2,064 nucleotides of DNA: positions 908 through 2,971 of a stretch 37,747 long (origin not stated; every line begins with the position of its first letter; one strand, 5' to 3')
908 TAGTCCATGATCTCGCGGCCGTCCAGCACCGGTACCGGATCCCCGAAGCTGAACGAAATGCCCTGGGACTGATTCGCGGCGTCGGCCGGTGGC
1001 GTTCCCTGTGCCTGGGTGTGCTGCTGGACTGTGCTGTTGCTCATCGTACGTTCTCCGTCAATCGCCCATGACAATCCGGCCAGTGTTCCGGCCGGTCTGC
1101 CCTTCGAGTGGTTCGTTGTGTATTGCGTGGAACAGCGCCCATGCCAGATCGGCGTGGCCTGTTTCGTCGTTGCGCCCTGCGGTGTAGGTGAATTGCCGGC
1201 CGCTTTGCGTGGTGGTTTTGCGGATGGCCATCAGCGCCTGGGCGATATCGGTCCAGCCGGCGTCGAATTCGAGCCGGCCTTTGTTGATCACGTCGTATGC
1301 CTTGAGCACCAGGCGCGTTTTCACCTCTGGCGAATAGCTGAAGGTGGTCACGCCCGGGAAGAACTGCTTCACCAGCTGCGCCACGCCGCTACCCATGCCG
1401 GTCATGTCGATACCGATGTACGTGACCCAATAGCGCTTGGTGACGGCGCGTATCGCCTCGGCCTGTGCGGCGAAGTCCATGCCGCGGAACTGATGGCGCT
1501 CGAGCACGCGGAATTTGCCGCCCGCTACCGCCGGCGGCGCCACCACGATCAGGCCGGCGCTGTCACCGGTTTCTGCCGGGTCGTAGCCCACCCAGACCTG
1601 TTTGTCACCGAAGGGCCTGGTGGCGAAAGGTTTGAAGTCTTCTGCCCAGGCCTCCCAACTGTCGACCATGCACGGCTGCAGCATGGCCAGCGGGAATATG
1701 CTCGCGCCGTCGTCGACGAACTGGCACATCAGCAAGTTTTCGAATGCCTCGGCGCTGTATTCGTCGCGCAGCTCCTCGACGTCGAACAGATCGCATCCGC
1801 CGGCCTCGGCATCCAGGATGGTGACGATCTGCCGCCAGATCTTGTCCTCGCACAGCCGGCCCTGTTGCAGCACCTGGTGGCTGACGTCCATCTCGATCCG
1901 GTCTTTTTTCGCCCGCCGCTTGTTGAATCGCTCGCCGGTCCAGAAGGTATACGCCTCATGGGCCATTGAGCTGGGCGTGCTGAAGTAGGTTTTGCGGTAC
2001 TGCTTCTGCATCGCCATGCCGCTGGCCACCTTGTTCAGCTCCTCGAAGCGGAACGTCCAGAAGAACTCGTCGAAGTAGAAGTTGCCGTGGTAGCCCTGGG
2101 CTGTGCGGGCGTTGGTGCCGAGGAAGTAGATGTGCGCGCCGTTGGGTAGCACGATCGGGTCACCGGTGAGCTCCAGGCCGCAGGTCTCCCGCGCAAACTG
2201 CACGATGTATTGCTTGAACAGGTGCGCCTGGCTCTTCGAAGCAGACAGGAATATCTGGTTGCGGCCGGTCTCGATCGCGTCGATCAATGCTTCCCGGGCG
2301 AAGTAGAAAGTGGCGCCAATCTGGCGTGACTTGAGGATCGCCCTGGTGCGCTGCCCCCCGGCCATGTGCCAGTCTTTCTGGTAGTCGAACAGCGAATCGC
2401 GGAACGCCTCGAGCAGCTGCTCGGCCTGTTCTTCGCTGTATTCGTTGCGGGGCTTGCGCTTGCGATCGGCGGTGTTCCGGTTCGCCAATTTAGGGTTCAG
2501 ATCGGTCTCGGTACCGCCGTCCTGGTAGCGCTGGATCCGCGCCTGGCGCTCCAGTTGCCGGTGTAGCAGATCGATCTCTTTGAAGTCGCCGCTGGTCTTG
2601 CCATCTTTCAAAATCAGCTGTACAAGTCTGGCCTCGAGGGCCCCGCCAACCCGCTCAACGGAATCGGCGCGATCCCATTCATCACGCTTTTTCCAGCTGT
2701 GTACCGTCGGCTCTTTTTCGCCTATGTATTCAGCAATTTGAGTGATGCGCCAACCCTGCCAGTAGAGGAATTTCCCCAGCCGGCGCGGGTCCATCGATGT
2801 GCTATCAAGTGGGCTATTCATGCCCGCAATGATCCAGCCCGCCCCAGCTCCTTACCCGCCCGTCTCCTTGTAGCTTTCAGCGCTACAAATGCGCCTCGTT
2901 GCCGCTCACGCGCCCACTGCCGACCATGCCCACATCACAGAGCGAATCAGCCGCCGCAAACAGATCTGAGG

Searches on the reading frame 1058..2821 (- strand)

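Call 90: search_protein_families(library=pfam, proteins=[window:1058-2821:-], max_evalue=0.001)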
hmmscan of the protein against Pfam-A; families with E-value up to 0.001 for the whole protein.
window:1058-2821:- (587 aa): 3 families
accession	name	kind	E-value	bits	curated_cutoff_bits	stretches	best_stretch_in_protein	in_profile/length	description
PF03237.21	Terminase_6N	-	6.6e-62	209.4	22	1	162-382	2-214/215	Terminase large subunit, T4likevirus-type, N-terminal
PF17289.8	Terminase_6C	-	6.9e-45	153.2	22.6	1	411-569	1-154/155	Terminase RNaseH-like domain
PF06056.18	Terminase_5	-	1.2e-24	86.4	20.3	1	11-68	1-58/58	Putative ATPase subunit of terminase (gpP-like)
